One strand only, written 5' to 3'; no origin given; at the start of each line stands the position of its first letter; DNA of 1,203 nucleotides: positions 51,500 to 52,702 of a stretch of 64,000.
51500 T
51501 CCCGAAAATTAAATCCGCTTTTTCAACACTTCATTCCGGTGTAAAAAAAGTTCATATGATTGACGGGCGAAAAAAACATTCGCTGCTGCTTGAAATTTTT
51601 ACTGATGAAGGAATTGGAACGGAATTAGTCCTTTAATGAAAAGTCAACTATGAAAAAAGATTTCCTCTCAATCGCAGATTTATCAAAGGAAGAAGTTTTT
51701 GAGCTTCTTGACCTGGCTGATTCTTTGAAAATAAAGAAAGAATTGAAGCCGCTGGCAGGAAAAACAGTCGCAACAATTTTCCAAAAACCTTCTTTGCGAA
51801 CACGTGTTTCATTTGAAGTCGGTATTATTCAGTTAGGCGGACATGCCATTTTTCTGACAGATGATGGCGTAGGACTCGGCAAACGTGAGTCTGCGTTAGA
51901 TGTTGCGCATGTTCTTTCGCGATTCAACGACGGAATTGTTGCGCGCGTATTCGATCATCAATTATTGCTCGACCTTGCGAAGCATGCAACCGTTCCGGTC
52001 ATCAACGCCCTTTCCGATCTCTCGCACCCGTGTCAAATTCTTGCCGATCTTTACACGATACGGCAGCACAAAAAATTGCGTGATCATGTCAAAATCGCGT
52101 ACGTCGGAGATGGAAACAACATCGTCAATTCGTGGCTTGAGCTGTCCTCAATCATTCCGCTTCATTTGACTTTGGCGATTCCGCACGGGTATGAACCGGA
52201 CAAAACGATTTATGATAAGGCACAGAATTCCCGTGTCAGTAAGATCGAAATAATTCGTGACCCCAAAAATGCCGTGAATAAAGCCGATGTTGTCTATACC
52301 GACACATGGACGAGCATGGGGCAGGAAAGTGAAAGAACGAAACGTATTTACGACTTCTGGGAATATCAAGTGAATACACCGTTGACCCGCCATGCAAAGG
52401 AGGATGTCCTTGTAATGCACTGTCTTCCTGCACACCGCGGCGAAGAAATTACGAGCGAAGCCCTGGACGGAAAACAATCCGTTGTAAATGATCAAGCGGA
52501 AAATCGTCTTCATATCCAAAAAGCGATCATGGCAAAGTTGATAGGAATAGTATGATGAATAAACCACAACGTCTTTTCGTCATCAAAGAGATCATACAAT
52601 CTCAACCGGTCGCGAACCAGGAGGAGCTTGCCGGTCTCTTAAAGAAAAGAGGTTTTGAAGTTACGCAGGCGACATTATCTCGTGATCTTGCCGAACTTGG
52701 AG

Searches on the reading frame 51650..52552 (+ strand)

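Call 18: search_protein_families(library=pfam, proteins=[window:51650-52552:+], max_evalue=0.001)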
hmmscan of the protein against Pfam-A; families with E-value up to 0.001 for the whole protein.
window:51650-52552:+ (301 aa): 2 families
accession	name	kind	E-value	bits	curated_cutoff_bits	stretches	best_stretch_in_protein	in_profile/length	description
PF00185.30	OTCace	-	6.4e-55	185.9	29.4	1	146-295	2-155/157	Aspartate/ornithine carbamoyltransferase, Asp/Orn binding domain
PF02729.26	OTCace_N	-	5.1e-47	160.1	29.9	1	3-139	1-148/148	Aspartate/ornithine carbamoyltransferase, carbamoyl-P binding domain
